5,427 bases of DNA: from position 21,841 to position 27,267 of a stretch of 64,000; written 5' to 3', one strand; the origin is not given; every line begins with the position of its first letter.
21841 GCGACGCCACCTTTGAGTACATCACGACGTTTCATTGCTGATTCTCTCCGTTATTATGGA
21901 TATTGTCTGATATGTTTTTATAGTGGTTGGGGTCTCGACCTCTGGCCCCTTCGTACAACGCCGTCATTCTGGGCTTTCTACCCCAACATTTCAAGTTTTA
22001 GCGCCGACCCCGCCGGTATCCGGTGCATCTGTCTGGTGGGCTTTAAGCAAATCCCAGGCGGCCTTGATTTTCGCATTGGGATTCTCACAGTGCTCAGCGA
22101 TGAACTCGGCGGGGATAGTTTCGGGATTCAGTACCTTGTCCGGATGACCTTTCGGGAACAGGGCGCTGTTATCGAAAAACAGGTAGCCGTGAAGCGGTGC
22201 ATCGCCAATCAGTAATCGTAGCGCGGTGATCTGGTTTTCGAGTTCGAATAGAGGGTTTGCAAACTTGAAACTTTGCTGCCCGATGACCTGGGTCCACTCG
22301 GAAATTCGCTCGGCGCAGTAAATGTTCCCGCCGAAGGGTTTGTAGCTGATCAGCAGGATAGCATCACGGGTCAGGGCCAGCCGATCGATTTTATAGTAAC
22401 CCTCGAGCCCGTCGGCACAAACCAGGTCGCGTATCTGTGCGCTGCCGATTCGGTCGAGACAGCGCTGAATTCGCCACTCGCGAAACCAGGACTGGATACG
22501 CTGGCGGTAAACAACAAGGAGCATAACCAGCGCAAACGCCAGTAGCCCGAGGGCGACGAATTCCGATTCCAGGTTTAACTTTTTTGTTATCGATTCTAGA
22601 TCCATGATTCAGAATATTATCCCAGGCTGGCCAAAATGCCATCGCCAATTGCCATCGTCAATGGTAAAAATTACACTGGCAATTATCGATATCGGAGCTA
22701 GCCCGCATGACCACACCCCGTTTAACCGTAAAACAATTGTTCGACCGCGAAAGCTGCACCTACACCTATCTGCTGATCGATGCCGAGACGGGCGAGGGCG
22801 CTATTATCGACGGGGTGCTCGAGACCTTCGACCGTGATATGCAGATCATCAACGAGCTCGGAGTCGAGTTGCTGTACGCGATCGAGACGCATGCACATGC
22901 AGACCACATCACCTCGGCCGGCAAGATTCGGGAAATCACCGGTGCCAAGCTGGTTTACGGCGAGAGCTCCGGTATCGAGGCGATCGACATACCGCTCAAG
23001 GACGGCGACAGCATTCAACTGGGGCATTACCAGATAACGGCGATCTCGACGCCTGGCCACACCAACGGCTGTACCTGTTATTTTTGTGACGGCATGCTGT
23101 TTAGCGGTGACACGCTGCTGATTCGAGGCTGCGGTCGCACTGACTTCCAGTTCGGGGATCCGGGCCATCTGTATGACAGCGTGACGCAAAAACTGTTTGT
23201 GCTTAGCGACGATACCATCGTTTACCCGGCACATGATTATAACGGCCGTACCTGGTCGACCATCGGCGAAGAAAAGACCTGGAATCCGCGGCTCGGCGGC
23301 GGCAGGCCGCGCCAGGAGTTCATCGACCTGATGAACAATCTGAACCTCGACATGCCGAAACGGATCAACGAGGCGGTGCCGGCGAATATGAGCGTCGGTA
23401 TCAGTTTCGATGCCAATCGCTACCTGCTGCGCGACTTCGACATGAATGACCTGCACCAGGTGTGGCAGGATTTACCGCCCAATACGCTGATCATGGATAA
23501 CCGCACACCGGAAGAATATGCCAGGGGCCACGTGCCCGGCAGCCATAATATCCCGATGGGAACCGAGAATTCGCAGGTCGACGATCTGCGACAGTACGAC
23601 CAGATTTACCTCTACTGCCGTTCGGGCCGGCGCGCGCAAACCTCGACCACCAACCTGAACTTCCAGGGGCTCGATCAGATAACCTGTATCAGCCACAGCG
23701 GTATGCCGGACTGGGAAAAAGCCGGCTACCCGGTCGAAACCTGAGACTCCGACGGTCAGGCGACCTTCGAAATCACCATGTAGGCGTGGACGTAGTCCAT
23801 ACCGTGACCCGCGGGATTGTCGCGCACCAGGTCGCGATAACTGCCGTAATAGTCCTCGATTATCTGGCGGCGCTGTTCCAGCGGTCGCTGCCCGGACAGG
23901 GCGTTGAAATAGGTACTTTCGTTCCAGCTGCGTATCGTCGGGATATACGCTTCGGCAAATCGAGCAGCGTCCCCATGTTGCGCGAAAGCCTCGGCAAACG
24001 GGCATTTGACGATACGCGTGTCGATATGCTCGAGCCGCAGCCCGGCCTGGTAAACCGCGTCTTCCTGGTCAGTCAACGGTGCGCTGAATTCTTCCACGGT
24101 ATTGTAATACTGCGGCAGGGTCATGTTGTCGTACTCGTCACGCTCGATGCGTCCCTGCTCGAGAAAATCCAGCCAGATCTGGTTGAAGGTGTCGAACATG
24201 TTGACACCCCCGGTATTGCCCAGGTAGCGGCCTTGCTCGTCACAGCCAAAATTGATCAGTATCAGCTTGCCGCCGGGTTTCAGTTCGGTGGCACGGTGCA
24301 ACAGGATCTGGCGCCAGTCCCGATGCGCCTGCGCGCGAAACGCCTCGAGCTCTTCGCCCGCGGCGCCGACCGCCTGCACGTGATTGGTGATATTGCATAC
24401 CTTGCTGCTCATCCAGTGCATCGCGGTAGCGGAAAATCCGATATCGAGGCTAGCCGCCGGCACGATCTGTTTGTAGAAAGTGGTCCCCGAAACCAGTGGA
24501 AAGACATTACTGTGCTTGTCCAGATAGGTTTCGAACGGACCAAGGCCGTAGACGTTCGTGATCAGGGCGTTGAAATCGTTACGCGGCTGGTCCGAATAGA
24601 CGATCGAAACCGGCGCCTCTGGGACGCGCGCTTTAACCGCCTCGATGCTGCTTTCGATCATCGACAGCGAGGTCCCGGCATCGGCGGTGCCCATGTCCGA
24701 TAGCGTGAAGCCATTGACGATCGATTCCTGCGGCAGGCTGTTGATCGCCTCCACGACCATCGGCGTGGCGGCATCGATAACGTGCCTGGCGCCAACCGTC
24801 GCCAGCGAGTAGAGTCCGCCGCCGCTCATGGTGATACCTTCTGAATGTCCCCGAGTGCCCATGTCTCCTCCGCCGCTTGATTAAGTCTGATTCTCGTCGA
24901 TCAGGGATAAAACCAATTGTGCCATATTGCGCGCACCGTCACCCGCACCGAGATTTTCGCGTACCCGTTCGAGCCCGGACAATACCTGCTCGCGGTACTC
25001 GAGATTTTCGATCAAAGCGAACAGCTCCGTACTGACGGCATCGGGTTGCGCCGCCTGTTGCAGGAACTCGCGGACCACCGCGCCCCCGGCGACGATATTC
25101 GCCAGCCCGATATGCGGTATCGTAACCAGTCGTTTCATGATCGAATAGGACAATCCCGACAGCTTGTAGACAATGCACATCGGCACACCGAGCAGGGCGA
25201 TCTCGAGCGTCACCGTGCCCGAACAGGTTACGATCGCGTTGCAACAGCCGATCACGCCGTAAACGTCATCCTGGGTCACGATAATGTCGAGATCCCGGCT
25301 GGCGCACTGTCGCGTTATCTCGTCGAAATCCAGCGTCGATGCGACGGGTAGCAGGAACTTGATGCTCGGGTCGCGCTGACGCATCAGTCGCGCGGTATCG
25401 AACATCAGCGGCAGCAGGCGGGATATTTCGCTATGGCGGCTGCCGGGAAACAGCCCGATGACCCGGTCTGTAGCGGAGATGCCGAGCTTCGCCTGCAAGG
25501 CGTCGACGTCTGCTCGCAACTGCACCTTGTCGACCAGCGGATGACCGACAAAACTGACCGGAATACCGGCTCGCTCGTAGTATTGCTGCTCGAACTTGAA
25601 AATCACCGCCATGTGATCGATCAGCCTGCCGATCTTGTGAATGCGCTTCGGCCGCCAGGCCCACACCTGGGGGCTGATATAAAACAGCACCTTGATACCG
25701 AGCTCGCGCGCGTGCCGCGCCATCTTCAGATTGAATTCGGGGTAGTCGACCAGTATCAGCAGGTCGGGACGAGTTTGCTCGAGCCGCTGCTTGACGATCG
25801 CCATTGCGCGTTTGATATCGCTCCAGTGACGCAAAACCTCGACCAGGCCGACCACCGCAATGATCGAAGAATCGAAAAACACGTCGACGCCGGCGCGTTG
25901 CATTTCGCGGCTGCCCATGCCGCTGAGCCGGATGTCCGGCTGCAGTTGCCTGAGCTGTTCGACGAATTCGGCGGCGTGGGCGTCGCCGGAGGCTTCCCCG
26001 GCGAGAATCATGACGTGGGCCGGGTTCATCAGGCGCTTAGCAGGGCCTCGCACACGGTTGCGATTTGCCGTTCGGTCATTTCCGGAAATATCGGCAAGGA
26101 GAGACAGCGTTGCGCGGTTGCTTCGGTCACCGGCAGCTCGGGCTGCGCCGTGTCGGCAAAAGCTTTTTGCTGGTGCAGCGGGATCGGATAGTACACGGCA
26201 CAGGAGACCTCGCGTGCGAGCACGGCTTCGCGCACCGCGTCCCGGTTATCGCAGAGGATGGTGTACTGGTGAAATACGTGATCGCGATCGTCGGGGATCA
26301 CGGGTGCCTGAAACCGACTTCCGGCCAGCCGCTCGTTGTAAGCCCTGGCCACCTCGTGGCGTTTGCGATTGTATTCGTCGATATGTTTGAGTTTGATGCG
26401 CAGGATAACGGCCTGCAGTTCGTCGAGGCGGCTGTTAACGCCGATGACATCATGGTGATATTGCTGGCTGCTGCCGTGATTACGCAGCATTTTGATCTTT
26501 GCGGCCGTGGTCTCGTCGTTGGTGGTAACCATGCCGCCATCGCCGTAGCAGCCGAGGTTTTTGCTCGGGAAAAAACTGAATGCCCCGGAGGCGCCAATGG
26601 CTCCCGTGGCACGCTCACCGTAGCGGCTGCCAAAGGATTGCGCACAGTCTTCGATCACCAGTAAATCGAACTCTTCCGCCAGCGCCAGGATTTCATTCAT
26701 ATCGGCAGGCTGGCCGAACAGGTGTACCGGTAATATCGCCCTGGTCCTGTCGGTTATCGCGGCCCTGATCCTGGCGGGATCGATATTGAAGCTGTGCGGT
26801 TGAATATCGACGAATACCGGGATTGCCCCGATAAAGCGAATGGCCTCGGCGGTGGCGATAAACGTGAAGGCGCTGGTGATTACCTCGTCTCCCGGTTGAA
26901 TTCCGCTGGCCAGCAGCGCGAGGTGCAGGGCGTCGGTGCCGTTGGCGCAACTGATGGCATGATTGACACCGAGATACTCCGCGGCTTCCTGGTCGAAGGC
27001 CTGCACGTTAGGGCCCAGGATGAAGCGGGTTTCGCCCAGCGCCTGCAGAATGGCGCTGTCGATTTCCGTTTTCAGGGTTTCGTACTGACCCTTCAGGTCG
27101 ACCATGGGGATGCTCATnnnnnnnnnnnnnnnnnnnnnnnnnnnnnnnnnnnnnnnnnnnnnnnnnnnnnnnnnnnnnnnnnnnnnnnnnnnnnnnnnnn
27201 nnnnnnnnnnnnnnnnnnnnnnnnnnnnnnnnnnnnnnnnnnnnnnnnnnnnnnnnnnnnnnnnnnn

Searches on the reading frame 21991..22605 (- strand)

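Call 34: search_protein_families(library=pfam, proteins=[window:21991-22605:-])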
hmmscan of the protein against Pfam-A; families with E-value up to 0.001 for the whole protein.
window:21991-22605:- (204 aa): 1 family
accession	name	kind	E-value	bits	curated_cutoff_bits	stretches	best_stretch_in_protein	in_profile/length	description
PF08378.17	NERD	-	8.5e-08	33.1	22.1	1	44-144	7-110/111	Nuclease-related domain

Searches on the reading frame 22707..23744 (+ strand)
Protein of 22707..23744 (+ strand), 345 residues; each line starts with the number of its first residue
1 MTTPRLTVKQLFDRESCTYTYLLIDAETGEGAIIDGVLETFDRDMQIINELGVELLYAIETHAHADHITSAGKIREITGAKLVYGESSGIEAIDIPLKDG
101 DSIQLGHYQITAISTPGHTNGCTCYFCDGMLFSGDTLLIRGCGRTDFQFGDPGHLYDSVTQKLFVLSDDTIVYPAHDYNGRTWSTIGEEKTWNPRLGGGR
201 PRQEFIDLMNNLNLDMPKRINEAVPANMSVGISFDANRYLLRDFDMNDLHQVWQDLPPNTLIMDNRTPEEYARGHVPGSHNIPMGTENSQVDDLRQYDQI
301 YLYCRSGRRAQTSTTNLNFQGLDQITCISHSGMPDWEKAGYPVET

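Call 34: search_protein_families(library=pfam, proteins=[window:22707-23744:+])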
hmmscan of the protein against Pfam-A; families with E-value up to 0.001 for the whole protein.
window:22707-23744:+ (345 aa): 2 families
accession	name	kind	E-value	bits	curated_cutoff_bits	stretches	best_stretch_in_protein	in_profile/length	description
PF00753.33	Lactamase_B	-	1e-15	58.6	22.7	1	22-176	9-196/196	Metallo-beta-lactamase superfamily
PF00581.25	Rhodanese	-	1.9e-13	51.2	22.2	1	258-338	12-101/102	Rhodanese-like domain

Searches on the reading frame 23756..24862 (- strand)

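Call 34: search_protein_families(library=pfam, proteins=[window:23756-24862:-])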
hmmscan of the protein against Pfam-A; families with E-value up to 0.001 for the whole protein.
window:23756-24862:- (368 aa): 1 family
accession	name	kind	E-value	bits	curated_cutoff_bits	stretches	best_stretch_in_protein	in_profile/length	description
PF03492.21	Methyltransf_7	-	7e-30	104.8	29.8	1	48-348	12-316/335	SAM dependent carboxyl methyltransferase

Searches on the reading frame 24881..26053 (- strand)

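Call 34: search_protein_families(library=pfam, proteins=[window:24881-26053:-])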
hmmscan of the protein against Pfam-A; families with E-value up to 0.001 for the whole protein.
window:24881-26053:- (390 aa): 1 family
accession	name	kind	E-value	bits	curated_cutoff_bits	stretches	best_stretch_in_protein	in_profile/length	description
PF02684.21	LpxB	-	5.5e-96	322.1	22.6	1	15-357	2-348/374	Lipid-A-disaccharide synthetase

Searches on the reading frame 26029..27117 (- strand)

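Call 34: search_protein_families(library=pfam, proteins=[window:26029-27117:-])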
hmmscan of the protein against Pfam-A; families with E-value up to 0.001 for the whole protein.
window:26029-27117:- (362 aa): 3 families
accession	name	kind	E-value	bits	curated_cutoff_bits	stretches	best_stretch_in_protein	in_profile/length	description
PF01041.23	DegT_DnrJ_EryC1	-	7.8e-125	417.3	19.8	1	15-359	3-359/360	DegT/DnrJ/EryC1/StrS aminotransferase family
PF00155.27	Aminotran_1_2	-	1e-07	32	19.7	1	20-159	28-187/361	Aminotransferase class I and II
PF01212.27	Beta_elim_lyase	-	4.1e-06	26.8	27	1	36-127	32-131/288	Beta-eliminating lyase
